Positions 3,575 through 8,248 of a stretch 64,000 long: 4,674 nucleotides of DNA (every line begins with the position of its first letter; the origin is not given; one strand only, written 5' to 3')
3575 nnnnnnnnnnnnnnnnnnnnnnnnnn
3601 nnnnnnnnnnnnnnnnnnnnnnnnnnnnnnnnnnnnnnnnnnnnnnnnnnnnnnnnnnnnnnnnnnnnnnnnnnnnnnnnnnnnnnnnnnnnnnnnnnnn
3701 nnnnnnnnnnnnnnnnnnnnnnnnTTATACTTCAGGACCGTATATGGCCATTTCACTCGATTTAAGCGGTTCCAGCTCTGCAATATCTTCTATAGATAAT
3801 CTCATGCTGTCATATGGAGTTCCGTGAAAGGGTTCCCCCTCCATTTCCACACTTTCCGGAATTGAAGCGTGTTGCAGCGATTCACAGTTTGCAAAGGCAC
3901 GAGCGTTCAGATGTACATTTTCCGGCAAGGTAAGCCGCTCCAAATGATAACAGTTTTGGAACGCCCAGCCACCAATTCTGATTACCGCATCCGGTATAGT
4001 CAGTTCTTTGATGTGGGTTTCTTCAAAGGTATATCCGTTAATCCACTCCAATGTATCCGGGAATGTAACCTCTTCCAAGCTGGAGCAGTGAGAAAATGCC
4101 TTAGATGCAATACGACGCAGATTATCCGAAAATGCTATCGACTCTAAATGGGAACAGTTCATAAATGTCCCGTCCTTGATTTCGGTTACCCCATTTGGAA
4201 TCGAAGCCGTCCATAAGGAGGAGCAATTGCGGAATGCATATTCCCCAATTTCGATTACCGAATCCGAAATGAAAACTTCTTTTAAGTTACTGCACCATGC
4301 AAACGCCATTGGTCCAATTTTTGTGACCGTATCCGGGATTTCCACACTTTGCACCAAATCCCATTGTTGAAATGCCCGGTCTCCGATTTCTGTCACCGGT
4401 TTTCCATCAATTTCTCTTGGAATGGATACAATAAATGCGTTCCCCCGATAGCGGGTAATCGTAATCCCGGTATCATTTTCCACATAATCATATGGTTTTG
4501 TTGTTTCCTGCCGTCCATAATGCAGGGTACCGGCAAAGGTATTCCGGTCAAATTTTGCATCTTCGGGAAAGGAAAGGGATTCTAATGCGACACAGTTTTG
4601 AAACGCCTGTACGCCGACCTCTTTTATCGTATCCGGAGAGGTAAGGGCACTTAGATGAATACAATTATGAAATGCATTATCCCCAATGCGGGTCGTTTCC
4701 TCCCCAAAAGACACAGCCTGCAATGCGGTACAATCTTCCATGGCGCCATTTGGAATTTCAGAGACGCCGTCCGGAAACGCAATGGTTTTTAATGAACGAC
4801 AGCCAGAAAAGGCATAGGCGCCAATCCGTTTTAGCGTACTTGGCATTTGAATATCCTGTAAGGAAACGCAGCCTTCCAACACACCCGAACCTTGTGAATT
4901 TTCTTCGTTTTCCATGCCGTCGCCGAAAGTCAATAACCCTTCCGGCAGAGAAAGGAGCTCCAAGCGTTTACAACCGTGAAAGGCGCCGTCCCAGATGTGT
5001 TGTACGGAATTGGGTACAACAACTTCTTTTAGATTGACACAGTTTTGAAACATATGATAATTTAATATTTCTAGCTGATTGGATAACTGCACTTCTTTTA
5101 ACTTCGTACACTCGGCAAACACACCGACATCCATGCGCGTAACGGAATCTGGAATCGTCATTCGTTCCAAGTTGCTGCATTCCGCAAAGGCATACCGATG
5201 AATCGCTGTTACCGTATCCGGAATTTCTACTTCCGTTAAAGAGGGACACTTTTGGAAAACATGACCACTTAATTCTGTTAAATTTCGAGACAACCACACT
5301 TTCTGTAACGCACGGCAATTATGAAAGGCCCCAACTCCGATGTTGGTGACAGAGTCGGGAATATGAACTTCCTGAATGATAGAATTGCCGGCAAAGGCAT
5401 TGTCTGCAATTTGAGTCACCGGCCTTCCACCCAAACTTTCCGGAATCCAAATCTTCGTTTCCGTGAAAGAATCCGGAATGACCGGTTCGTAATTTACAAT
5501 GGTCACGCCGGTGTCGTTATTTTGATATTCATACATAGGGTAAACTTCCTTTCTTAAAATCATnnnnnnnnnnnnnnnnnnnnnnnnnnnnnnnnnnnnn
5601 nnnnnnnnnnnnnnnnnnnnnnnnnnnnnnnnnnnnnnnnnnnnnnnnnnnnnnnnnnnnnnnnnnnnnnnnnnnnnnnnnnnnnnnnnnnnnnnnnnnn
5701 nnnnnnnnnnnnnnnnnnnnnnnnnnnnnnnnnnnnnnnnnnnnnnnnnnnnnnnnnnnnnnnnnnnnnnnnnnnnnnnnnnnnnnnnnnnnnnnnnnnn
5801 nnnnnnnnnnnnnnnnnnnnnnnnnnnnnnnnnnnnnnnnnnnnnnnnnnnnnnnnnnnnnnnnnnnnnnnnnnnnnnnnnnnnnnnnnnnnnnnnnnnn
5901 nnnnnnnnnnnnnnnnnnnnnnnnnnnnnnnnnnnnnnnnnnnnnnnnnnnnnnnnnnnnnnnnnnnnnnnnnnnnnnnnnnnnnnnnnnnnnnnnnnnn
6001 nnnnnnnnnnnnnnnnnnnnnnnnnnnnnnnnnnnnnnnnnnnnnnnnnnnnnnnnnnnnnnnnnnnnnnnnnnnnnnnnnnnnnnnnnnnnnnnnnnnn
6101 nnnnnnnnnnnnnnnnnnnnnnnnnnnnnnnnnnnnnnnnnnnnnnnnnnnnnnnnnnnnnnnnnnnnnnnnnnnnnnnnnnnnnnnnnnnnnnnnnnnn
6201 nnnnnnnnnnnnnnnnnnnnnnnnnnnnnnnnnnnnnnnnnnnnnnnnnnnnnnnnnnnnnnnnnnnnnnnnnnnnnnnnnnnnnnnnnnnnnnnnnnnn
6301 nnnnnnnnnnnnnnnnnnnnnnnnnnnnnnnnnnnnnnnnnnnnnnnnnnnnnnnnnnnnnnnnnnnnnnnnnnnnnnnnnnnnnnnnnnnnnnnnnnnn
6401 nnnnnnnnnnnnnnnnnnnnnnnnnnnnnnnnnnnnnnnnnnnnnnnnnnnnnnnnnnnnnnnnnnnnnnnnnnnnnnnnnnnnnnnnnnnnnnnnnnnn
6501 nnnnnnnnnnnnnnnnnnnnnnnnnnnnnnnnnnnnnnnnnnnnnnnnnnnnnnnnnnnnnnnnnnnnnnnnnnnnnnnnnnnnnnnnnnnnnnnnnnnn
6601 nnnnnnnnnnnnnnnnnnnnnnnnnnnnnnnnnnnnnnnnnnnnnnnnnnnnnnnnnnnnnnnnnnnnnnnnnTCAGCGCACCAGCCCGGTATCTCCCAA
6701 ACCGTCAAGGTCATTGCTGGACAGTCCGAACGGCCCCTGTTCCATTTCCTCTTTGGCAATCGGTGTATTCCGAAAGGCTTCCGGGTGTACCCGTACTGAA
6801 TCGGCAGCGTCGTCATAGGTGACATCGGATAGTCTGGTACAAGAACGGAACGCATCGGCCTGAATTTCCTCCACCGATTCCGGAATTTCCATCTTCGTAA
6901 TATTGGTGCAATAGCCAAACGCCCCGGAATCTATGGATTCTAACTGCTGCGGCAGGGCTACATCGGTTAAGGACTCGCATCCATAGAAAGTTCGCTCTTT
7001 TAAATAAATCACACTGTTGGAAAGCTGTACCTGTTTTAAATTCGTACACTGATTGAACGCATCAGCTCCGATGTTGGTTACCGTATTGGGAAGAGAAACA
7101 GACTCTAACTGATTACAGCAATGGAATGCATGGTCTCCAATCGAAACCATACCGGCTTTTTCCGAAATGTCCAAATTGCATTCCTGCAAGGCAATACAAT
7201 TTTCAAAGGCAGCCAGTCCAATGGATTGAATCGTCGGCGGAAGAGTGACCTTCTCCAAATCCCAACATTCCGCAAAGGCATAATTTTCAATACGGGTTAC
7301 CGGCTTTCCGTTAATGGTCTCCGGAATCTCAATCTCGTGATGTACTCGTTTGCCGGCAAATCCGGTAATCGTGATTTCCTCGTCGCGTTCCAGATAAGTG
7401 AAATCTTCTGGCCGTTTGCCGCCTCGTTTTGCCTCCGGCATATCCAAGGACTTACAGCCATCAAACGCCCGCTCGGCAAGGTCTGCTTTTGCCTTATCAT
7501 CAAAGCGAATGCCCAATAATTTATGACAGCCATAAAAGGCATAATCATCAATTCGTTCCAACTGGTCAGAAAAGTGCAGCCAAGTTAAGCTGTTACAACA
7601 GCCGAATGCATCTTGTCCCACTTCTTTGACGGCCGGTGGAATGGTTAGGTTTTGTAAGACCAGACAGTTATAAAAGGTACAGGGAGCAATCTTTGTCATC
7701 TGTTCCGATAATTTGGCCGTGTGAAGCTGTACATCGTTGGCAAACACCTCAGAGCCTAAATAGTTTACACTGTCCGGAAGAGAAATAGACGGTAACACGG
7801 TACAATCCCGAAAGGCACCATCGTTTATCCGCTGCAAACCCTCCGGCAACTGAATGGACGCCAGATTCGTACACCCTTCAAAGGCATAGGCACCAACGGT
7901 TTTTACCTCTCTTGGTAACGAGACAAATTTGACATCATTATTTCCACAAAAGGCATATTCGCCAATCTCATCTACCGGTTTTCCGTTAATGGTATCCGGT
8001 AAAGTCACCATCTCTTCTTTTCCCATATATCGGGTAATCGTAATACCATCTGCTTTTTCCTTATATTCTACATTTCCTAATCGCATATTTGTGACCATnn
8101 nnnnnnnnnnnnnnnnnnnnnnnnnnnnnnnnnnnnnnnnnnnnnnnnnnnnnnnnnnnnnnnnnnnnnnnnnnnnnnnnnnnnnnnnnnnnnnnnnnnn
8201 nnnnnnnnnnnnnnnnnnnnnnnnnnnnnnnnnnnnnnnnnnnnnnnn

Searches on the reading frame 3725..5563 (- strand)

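Call 9: search_protein_families(library=phrogs, proteins=[window:3725-5563:-], max_evalue=0.001)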
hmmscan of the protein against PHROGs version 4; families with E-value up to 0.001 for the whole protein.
window:3725-5563:- (612 aa): 2 families
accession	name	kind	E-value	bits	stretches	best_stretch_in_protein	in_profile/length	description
phrog_35892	-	unknown function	6.7e-87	293.2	5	37-199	530-692/1181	-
phrog_18805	-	unknown function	1.9e-69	235.7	5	171-331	251-404/457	-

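Call 10: search_protein_families(library=pfam, proteins=[window:3725-5563:-], max_evalue=0.01)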
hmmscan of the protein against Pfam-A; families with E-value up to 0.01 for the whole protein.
window:3725-5563:- (612 aa): 4 families
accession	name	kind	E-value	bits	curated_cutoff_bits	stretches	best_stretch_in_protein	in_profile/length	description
PF13306.12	LRR_5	-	6.4e-142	466.1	27.7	5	50-179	1-127/127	BspA type Leucine rich repeat region (6 copies)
PF13855.12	LRR_8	-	1.6e-29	101.9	27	2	457-498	11-53/61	Leucine rich repeat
PF12799.13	LRR_4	-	9.1e-06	26.2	27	0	86-113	3-29/44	Leucine Rich repeats (2 copies)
PF23952.1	LRR_EndoS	-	3.9e-05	24.3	27.9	0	125-181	54-111/116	Endo-beta-N-acetylglucosaminidase EndoS LRR domain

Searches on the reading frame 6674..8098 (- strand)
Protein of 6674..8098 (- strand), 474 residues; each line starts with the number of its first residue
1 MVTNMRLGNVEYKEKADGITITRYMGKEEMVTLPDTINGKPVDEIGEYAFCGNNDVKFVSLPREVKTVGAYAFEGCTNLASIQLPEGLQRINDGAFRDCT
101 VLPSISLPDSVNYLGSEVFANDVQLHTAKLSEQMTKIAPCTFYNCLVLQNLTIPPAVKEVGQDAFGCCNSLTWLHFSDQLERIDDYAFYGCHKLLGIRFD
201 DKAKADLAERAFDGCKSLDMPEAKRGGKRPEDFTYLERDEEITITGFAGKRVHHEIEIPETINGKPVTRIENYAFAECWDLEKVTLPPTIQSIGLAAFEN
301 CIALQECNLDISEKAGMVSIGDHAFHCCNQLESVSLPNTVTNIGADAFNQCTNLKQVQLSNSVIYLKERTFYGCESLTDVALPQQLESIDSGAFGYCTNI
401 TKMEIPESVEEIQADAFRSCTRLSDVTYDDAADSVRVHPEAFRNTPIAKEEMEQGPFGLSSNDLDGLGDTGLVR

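Call 9: search_protein_families(library=phrogs, proteins=[window:6674-8098:-], max_evalue=0.001)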
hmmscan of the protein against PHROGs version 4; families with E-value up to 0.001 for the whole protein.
window:6674-8098:- (474 aa): 3 families
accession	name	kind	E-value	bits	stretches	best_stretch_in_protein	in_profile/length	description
phrog_35892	-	unknown function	4.1e-64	217.8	4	315-428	563-676/1181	-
phrog_18805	-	unknown function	1.9e-58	199.4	4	258-402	258-402/457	-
phrog_9915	-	unknown function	2.9e-08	32.4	1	140-402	1441-1652/1813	-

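Call 10: search_protein_families(library=pfam, proteins=[window:6674-8098:-], max_evalue=0.01)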
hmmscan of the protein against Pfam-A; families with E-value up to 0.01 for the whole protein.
window:6674-8098:- (474 aa): 4 families
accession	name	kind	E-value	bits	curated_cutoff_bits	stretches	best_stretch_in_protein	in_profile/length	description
PF13306.12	LRR_5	-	4.1e-88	292.2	27.7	4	319-445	2-123/127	BspA type Leucine rich repeat region (6 copies)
PF13855.12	LRR_8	-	3.5e-14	52.7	27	1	338-379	11-53/61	Leucine rich repeat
PF12799.13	LRR_4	-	0.0013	19.4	27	0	330-361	2-33/44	Leucine Rich repeats (2 copies)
PF05725.18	FNIP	-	0.0022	18.5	21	0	331-352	5-27/44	FNIP Repeat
